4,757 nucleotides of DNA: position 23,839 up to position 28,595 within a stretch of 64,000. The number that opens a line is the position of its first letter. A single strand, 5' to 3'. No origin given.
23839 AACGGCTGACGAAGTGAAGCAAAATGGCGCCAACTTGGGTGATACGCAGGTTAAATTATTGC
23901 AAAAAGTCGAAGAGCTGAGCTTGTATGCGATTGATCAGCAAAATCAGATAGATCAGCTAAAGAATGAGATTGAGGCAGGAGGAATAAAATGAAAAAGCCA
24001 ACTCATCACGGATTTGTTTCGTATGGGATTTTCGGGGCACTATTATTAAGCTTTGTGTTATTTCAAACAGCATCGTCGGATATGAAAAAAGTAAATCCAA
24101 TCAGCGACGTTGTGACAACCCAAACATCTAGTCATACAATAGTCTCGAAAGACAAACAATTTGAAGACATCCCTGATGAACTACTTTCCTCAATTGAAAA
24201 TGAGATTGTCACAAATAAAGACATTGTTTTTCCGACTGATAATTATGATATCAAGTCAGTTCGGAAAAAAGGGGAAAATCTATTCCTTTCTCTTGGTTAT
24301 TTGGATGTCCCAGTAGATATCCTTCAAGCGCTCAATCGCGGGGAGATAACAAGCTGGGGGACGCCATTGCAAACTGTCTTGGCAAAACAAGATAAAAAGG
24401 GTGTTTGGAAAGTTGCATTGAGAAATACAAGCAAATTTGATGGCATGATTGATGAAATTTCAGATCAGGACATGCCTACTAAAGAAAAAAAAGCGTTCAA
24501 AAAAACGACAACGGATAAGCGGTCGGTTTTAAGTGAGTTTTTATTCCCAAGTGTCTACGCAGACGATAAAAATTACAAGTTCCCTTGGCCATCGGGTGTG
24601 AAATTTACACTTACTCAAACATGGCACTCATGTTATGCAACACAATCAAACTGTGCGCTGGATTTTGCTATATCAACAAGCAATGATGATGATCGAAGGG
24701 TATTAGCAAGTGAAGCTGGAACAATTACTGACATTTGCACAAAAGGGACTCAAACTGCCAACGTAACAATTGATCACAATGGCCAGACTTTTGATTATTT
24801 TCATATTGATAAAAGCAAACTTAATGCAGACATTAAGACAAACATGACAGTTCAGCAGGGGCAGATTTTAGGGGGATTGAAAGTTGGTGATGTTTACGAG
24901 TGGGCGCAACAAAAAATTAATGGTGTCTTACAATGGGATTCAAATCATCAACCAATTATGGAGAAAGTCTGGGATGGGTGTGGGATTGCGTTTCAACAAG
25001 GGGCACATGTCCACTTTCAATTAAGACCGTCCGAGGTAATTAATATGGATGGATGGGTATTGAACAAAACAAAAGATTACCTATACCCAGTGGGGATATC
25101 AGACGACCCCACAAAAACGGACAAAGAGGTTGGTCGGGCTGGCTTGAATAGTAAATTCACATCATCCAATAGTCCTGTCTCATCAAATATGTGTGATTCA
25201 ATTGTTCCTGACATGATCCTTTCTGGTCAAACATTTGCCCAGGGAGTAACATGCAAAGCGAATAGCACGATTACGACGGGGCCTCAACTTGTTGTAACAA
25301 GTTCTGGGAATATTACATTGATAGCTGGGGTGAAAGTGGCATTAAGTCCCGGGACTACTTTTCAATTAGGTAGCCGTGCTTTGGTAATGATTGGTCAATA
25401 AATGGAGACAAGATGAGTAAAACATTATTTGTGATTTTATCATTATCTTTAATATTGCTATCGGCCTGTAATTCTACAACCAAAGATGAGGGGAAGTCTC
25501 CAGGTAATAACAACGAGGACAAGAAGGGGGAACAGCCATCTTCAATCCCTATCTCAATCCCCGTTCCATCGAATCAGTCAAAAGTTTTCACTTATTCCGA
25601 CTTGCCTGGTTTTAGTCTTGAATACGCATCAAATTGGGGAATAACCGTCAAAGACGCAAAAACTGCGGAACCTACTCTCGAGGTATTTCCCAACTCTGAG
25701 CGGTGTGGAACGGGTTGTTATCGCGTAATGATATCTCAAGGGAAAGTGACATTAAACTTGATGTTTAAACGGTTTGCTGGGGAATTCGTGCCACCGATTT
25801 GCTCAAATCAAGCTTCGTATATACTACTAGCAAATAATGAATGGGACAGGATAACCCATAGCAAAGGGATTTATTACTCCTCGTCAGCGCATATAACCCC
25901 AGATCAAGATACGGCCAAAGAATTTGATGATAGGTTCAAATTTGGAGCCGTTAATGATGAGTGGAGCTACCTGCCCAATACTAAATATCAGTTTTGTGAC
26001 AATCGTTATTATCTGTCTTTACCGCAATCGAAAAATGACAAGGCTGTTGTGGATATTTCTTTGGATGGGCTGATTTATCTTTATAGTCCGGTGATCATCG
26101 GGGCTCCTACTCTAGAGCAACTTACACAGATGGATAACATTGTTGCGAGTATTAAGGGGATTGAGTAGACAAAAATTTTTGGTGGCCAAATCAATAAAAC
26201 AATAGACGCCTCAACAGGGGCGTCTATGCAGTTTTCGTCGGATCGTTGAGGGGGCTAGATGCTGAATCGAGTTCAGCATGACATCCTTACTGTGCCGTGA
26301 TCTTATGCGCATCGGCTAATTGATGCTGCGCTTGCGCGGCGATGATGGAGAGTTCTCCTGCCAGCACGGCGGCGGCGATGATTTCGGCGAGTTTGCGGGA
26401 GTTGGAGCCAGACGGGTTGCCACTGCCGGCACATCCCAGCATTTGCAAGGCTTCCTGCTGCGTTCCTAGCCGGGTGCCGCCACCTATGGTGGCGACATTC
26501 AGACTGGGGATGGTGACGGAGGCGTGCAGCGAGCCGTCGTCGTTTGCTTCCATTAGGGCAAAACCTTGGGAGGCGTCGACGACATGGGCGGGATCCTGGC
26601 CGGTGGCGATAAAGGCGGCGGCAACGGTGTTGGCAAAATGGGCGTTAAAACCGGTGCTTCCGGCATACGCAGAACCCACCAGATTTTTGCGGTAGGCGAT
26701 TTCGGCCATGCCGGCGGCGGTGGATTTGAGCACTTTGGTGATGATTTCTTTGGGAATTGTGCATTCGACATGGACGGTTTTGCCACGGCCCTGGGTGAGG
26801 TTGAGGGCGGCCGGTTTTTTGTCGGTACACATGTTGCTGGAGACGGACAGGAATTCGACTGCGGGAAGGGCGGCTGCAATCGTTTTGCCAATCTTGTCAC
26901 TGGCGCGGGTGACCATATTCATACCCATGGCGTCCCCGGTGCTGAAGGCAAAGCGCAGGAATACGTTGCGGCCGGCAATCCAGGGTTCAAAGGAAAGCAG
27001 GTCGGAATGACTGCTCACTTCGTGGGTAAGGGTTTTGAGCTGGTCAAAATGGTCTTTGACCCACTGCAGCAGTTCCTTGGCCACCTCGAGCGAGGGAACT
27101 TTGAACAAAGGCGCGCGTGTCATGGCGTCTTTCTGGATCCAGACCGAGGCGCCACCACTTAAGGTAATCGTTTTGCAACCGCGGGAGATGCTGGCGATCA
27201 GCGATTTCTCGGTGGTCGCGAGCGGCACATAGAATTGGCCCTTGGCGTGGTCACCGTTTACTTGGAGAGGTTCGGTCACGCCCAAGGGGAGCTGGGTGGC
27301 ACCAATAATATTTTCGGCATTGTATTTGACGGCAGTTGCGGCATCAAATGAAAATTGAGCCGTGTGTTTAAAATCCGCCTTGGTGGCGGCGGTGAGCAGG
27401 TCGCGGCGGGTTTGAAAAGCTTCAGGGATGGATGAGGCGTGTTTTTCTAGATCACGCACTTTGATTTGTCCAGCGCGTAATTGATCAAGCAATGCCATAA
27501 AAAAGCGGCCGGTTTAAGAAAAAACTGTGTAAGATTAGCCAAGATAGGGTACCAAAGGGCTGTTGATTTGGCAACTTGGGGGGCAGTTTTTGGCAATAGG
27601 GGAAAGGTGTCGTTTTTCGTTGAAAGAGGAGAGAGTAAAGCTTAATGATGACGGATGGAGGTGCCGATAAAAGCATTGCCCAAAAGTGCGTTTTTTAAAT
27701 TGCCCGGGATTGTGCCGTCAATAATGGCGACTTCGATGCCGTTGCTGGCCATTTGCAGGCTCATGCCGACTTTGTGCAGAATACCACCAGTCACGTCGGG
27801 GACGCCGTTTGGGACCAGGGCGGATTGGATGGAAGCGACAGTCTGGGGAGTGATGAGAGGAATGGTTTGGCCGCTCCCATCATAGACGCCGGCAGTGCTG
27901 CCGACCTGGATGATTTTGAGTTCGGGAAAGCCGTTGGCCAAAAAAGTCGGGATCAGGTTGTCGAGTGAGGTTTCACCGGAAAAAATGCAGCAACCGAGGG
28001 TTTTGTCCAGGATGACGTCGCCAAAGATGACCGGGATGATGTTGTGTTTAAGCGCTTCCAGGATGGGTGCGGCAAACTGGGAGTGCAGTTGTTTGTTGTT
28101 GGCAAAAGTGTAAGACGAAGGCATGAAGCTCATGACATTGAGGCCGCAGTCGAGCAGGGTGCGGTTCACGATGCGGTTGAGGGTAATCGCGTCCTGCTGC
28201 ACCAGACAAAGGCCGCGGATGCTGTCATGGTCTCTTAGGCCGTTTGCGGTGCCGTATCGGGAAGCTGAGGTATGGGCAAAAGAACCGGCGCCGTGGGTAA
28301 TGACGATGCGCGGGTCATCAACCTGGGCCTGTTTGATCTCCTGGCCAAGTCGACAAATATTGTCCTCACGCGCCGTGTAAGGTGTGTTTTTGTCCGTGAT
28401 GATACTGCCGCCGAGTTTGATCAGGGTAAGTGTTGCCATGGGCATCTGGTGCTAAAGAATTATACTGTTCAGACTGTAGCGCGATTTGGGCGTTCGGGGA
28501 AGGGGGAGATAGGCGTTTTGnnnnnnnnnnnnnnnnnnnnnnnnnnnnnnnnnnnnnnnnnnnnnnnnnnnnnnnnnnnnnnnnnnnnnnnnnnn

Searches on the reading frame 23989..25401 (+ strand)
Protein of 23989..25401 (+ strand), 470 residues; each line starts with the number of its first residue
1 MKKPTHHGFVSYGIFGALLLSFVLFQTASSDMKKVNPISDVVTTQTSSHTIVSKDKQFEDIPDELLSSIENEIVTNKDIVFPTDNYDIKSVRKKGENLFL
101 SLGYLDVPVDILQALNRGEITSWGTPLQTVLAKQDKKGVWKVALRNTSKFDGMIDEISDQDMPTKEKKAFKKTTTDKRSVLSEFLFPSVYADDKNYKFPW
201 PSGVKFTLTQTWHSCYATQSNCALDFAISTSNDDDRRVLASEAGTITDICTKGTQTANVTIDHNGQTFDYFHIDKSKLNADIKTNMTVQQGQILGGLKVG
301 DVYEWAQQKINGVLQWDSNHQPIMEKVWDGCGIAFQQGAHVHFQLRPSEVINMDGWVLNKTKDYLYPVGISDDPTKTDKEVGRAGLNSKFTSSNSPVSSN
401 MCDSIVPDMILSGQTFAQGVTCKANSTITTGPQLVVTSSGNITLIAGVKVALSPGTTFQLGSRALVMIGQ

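Call 15: search_protein_families(library=pfam, proteins=[window:23989-25401:+], max_evalue=0.001)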
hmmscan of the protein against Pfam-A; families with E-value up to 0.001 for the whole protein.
window:23989-25401:+ (470 aa): 1 family
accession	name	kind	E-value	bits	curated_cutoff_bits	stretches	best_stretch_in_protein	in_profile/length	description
PF01551.29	Peptidase_M23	-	4.4e-05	24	28.7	1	232-296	10-71/96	Peptidase family M23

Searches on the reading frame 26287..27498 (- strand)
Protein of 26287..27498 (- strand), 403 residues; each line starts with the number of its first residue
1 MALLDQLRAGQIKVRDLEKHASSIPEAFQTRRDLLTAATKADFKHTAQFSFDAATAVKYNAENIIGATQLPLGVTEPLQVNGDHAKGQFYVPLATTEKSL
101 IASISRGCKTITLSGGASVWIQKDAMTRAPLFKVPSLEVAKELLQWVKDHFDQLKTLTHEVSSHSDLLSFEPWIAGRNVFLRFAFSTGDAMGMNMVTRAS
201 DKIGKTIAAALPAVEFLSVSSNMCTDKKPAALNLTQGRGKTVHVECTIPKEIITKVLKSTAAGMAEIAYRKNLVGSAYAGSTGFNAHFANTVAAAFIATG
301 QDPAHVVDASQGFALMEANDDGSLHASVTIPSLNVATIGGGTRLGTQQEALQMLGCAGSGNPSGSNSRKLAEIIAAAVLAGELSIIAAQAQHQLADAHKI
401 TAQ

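Call 4: search_protein_families(library=pfam, proteins=[window:26287-27498:-], max_evalue=0.01)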
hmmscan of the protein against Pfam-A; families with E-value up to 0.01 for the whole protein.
window:26287-27498:- (403 aa): 1 family
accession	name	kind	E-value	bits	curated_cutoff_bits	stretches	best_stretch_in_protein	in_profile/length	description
PF00368.23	HMG-CoA_red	-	9.2e-122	407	27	1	28-399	2-364/368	Hydroxymethylglutaryl-coenzyme A reductase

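Call 6: search_protein_families(library=ncbifam, proteins=[window:26287-27498:-], max_evalue=0.01)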
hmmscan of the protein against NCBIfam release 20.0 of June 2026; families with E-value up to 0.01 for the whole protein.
window:26287-27498:- (403 aa): 3 families
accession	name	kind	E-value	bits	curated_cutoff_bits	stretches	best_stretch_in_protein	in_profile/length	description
TIGR00533.1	HMG_CoA_R_NADP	equivalog_domain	2.6e-133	444.9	441.8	1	4-399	7-398/402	hydroxymethylglutaryl-CoA reductase (NADPH)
TIGR00920.1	2A060605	subfamily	2.5e-105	353.5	778.35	1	8-398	470-864/887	hydroxymethylglutaryl-CoA reductase (NADPH)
TIGR00532.1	HMG_CoA_R_NAD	equivalog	9.9e-10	38.2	259.95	1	40-345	45-344/395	hydroxymethylglutaryl-CoA reductase, degradative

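Call 13: list_cluster_members(proteins=[P0001, window:26287-27498:-, window:32603-33646:-, window:35813-36817:-])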
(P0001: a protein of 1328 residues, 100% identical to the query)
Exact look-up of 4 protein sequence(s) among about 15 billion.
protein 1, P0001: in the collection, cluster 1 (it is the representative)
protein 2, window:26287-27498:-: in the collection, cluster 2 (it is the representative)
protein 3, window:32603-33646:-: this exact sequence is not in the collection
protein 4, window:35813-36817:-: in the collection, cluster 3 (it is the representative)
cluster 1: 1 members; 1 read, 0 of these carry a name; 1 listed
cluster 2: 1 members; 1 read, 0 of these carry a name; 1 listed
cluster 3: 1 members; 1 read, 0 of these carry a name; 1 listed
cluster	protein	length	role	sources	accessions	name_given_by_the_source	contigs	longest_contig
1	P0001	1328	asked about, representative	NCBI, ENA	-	-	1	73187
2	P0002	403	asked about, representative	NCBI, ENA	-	-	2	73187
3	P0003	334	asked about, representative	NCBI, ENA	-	-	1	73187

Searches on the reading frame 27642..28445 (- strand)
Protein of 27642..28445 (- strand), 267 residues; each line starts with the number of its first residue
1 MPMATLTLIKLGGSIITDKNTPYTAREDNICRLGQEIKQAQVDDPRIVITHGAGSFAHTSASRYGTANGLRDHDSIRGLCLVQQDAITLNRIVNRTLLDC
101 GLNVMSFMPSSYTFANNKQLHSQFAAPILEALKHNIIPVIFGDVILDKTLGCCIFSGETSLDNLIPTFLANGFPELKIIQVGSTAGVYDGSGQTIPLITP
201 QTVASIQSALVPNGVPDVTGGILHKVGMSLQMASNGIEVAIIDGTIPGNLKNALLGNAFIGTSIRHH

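Call 4: search_protein_families(library=pfam, proteins=[window:27642-28445:-], max_evalue=0.01)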
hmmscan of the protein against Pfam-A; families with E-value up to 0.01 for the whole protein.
window:27642-28445:- (267 aa): 1 family
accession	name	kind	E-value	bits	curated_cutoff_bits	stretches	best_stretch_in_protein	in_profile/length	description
PF00696.33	AA_kinase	-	1.4e-22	81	24.9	1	6-243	2-234/234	Amino acid kinase family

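Call 6: search_protein_families(library=ncbifam, proteins=[window:27642-28445:-], max_evalue=0.01)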
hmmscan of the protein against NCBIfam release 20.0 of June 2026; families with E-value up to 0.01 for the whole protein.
window:27642-28445:- (267 aa): 4 families
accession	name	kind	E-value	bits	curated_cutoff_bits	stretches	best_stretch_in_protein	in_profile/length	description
NF040647.1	IPPK_Arch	equivalog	6.1e-52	176.4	120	1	8-264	2-259/259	isopentenyl phosphate kinase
NF000338.1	fomA_AB016934.1.gene6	equivalog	6.6e-09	35.2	550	1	8-247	7-238/266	fosfomycin resistance kinase FomA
NF000122.1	485965_fosC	equivalog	1.9e-07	31.3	350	1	93-241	13-156/182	fosfomycin resistance kinase FosC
TIGR00761.1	argB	equivalog_domain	0.0008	19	151.3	0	166-242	160-231/231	acetylglutamate kinase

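Call 18: find_homologous_proteins(query=window:27642-28445:-, max_evalue=1e-10)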
Query window:27642-28445:- (267 aa): 306 proteins with E <= 1e-10 among 874 candidates; the best 120 are listed.
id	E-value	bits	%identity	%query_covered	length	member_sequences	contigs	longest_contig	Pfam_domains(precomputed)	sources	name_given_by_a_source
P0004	5.1e-171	585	100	99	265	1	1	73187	PF00696.34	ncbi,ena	-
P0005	3.6e-82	294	54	98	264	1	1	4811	PF00696.34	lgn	-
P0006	4.8e-81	290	54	99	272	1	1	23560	PF00696.34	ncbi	ncbi:MAG: isopentenyl phosphate kinase [Microgenomates group bacterium]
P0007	1.5e-80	288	53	98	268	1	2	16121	PF00696.34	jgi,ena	-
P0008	4.2e-80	287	52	98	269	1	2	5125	PF00696.34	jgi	-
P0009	1.2e-79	285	52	98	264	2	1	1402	PF00696.34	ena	-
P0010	3.0e-79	284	53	99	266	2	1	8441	PF00696.34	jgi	-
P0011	9.8e-79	282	54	98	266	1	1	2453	PF00696.34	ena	-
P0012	4.0e-78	280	54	98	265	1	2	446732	PF00696.34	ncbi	-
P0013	6.7e-78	280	53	99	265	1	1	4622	PF00696.34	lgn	-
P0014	4.5e-77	277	53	99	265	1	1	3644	PF00696.34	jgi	jgi:isopentenyl phosphate kinase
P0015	6.6e-77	276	52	99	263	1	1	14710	PF00696.34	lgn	-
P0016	9.4e-77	276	52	99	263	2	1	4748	PF00696.34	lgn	-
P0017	1.7e-76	275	53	97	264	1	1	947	PF00696.34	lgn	-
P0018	1.8e-76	275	51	98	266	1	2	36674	PF00696.34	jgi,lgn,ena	-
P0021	2.8e-76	274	52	98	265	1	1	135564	PF00696.34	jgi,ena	-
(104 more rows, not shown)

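Call 19: find_encoding_contigs(protein=P0012, flank=10000, max_places=2)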
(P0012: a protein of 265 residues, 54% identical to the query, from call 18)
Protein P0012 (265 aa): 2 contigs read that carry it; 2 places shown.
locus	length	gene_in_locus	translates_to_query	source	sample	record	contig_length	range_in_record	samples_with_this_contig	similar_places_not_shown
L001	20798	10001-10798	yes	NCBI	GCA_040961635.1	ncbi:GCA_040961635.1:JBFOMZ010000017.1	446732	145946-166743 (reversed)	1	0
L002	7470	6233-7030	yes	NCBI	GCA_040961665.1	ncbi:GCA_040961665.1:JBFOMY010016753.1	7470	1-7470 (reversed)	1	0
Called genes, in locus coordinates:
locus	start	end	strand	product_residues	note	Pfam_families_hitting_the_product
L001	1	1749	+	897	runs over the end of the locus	-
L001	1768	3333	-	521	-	-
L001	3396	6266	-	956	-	-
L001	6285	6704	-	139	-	PF18895:T4SS_pilin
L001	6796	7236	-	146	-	PF18895:T4SS_pilin (weak)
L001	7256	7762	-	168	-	PF18895:T4SS_pilin (weak)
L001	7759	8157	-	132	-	-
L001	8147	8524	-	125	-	-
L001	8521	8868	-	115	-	PF18895:T4SS_pilin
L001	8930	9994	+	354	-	PF00348:polyprenyl_synt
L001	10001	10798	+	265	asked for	PF00696:AA_kinase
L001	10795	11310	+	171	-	PF04542:Sigma70_r2, PF07638:Sigma70_ECF (weak), PF08281:Sigma70_r4_2, PF04545:Sigma70_r4 (weak)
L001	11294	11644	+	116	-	-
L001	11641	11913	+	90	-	-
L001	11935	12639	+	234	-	PF01255:Prenyltransf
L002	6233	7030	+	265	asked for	PF00696:AA_kinase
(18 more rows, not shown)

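Call 20: find_encoding_contigs(protein=P0006, flank=10000, max_places=2)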
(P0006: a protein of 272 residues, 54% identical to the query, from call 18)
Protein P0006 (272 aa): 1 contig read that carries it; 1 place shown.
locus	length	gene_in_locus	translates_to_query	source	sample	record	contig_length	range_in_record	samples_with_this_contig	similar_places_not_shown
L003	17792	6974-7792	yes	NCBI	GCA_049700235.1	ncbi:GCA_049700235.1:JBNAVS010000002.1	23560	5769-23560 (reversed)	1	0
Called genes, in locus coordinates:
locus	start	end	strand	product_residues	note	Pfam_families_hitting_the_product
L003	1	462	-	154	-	?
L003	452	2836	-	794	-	-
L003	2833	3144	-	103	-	PF18895:T4SS_pilin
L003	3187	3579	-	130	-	PF18895:T4SS_pilin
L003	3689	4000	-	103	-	PF18895:T4SS_pilin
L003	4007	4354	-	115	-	PF18895:T4SS_pilin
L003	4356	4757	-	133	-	PF18895:T4SS_pilin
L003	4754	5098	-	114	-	-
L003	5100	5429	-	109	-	-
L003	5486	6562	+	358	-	PF00348:polyprenyl_synt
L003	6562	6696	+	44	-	-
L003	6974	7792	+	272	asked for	PF00696:AA_kinase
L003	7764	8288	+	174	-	PF00293:NUDIX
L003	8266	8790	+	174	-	PF04542:Sigma70_r2, PF08281:Sigma70_r4_2, PF04545:Sigma70_r4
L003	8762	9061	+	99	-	-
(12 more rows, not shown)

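Call 21: find_encoding_contigs(protein=P0021, flank=10000, max_places=2)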
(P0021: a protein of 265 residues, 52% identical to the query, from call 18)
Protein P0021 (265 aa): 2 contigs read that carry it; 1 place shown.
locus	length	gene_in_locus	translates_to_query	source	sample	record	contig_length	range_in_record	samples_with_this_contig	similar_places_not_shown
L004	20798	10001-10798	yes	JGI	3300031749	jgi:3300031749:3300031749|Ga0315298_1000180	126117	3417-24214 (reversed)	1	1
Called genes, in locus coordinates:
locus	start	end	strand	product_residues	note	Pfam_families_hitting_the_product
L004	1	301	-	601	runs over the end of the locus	PF19044:P-loop_TraG, PF01935:DUF87, PF12846:AAA_10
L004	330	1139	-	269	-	PF13620:CarboxypepD_reg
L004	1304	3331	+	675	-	-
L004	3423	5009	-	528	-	-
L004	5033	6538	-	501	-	-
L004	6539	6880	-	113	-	PF18895:T4SS_pilin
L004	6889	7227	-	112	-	PF18895:T4SS_pilin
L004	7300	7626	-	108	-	PF18895:T4SS_pilin (weak)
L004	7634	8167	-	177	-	PF18895:T4SS_pilin (weak)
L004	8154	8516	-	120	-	-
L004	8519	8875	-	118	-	-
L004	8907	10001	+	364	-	PF00348:polyprenyl_synt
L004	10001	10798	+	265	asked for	PF00696:AA_kinase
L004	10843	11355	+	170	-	PF04542:Sigma70_r2, PF07638:Sigma70_ECF (weak), PF08281:Sigma70_r4_2, PF04545:Sigma70_r4 (faint)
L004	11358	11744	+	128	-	-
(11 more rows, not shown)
